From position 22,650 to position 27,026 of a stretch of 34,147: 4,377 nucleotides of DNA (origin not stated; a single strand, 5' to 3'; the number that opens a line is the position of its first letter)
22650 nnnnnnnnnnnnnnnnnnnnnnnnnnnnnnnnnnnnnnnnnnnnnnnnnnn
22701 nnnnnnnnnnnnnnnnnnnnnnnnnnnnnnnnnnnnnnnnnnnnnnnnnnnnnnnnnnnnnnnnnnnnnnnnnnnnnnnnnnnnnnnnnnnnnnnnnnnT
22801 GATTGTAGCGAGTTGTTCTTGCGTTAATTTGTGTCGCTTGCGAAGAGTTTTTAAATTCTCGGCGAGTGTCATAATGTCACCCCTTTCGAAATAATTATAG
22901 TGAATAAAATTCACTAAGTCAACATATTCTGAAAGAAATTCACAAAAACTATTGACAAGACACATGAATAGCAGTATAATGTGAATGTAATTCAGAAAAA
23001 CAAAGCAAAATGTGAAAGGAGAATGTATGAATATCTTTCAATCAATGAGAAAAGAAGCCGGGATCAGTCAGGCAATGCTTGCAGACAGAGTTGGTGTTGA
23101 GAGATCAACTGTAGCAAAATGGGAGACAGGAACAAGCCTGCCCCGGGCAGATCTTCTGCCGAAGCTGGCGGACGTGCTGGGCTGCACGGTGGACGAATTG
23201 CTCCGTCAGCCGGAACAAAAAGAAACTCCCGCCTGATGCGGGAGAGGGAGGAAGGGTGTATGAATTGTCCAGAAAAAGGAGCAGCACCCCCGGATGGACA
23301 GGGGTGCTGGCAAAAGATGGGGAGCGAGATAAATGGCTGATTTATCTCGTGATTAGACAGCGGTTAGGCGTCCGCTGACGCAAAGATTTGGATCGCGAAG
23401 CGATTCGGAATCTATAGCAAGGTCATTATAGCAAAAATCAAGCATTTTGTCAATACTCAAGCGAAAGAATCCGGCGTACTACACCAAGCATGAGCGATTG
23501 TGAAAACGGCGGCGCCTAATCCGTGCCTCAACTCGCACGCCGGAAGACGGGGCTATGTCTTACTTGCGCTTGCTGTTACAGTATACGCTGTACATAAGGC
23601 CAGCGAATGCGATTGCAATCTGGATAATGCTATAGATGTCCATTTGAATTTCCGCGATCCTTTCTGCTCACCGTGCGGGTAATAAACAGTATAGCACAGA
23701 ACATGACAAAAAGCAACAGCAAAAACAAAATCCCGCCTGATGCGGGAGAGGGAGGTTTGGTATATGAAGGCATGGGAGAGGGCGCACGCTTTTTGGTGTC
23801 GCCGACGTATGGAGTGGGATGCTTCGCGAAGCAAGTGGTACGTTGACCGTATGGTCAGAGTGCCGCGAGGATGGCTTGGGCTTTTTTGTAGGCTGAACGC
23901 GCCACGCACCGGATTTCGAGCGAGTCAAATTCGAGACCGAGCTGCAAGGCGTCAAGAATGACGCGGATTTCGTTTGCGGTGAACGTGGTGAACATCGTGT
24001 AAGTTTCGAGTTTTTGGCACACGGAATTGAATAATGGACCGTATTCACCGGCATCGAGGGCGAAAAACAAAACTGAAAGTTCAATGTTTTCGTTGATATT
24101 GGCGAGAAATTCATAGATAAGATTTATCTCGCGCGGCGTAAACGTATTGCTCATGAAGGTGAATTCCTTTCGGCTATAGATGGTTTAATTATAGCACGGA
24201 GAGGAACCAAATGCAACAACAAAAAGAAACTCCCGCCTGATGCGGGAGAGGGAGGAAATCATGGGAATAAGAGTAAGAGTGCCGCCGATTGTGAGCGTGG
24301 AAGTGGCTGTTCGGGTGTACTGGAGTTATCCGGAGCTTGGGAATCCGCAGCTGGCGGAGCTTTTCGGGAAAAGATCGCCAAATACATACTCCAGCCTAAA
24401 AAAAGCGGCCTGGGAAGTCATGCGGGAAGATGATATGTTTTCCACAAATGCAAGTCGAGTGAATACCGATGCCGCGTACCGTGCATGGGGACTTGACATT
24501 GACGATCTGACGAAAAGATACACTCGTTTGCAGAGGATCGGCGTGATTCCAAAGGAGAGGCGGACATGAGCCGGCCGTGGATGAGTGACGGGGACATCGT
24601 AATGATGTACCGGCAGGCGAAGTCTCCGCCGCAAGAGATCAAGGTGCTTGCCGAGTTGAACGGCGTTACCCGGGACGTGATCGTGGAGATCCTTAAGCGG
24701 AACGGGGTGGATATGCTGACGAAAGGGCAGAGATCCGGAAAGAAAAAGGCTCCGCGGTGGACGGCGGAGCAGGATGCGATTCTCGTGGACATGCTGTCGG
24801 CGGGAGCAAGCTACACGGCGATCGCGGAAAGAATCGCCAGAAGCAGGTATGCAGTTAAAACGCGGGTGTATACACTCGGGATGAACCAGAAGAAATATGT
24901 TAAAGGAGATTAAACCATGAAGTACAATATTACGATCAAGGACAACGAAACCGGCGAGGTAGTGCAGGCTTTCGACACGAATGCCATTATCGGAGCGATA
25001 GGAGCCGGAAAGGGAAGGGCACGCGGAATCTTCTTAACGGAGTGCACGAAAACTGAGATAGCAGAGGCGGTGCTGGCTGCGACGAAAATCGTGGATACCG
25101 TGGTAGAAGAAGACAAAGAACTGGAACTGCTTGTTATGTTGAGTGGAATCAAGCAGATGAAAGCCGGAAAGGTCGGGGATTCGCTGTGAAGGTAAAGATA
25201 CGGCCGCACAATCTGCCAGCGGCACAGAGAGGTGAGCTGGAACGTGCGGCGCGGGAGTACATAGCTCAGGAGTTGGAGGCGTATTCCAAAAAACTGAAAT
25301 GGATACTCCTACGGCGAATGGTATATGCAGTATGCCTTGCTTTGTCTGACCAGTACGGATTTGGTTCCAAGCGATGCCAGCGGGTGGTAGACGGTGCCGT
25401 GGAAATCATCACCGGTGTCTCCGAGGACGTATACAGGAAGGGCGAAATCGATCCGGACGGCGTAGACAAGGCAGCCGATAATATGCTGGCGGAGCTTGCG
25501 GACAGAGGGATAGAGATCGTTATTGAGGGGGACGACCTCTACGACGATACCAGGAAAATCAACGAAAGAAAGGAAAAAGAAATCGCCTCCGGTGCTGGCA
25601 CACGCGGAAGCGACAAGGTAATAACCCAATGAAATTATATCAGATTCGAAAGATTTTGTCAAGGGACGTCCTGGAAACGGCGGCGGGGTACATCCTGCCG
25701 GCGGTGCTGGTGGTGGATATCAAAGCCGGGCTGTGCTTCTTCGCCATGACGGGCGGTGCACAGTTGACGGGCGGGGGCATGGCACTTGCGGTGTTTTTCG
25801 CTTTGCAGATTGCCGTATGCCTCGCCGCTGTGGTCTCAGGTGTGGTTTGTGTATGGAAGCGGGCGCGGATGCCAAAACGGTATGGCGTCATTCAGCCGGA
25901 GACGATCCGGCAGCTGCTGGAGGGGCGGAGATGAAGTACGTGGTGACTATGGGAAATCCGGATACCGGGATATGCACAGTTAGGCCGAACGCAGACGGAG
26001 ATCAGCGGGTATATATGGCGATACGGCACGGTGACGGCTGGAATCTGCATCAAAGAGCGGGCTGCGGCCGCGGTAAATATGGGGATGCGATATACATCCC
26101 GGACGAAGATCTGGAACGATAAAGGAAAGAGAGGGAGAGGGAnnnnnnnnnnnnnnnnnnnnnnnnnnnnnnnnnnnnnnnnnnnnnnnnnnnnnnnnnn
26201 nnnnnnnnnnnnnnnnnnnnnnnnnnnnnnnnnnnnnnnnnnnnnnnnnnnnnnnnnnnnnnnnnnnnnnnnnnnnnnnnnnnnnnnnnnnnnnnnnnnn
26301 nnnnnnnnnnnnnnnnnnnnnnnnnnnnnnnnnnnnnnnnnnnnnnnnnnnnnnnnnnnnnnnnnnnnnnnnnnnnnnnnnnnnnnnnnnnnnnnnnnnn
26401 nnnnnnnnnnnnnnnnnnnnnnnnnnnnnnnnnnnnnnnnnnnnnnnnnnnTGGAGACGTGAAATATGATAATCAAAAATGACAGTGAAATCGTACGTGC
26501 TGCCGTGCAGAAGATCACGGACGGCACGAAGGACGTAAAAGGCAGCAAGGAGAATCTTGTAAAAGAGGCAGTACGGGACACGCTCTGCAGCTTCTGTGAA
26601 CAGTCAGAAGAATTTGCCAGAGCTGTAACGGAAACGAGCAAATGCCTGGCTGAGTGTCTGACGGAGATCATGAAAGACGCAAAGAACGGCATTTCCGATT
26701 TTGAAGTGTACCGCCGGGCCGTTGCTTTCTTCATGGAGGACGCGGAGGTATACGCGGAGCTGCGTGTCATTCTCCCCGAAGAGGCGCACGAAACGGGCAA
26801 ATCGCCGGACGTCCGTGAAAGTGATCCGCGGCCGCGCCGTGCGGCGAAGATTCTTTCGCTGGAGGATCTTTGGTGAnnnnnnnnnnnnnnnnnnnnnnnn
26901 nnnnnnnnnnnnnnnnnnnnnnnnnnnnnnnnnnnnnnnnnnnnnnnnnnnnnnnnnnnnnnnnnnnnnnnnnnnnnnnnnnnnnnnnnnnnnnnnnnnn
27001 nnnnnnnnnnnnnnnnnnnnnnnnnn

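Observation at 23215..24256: Three copies of a terminator-promoter cassette define a leftward-transcribed island inside the rightward early operon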

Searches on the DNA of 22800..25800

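Call 83: search_rna_families(source=window, start=22800, end=25800, threshold=evalue, max_evalue=1)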
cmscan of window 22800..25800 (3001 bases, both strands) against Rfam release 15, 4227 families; matches with E-value up to 1: 0.
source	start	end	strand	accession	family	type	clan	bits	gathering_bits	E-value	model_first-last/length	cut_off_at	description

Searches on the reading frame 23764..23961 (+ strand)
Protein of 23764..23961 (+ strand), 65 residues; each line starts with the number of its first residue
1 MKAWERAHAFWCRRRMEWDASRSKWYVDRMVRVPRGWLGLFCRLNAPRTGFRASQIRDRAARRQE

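Call 16: search_protein_families(library=pfam, max_evalue=0.1, proteins=[window:23764-23961:+])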
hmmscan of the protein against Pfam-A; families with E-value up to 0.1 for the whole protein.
window:23764-23961:+ (65 aa): 0 families

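Call 62: search_protein_families(library=phrogs, max_evalue=0.01, proteins=[window:23764-23961:+])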
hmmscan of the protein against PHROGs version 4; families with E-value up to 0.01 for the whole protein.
window:23764-23961:+ (65 aa): 0 families

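Call 84: search_protein_families(library=ncbifam, max_evalue=1, proteins=[window:23764-23961:+])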
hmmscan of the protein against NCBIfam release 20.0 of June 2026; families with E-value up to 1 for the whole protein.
window:23764-23961:+ (65 aa): 0 families

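Call 85: find_homologous_proteins(query=window:23764-23958:+, max_evalue=0.01)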
Query window:23764-23958:+: no candidate shares three 5-residue words with the query. No homologue found.

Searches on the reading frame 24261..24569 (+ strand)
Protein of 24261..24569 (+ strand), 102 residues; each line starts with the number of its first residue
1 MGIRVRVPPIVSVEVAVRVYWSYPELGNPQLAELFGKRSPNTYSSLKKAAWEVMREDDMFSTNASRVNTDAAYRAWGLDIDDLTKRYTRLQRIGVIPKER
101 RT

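Call 16: search_protein_families(library=pfam, max_evalue=0.1, proteins=[window:24261-24569:+])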
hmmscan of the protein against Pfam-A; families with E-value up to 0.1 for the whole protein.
window:24261-24569:+ (102 aa): 0 families

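Call 19: find_encoding_contigs(protein=window:24261-24569:+, flank=6000, max_places=10)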
Protein window:24261-24569:+ (102 aa): no gene with exactly this product is on record in the collection.

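Call 21: find_related_loci(query=window:24261-24569:+, collection=viral_contigs, flank=5000)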
Query window:24261-24569:+ (102 aa) in viral_contigs; peptide patterns used: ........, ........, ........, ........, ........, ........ (x = any residue, [..] = any of these).
23 stretches matched a pattern; 1 encode a relative of the query (tblastn E <= 1e-3); 1 distinct loci.
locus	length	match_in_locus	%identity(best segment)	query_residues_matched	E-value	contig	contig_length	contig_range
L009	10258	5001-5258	44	12-98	1e-23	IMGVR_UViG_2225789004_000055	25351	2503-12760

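Call 62: search_protein_families(library=phrogs, max_evalue=0.01, proteins=[window:24261-24569:+])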
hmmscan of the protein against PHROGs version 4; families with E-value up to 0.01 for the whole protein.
window:24261-24569:+ (102 aa): 0 families

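Call 84: search_protein_families(library=ncbifam, max_evalue=1, proteins=[window:24261-24569:+])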
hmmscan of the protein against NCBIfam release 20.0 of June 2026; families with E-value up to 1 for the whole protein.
window:24261-24569:+ (102 aa): 0 families

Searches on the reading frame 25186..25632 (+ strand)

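Call 16: search_protein_families(library=pfam, max_evalue=0.1, proteins=[window:25186-25632:+])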
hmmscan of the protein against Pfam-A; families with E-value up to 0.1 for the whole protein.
window:25186-25632:+ (148 aa): 0 families

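Call 62: search_protein_families(library=phrogs, max_evalue=0.01, proteins=[window:25186-25632:+])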
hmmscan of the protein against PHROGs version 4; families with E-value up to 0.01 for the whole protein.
window:25186-25632:+ (148 aa): 1 family
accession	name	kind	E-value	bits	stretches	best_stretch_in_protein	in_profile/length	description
phrog_38149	-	unknown function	0.0052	17.7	0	41-88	108-154/190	-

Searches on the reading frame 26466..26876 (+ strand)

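Call 61: search_protein_families(library=pfam, max_evalue=0.01, proteins=[window:26466-26876:+])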
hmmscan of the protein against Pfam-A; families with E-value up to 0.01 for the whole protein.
window:26466-26876:+ (136 aa): 1 family
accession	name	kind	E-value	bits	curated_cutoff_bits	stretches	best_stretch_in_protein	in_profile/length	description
PF14058.11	PcfK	-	3.5e-08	34.1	27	1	32-95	6-74/139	PcfK-like protein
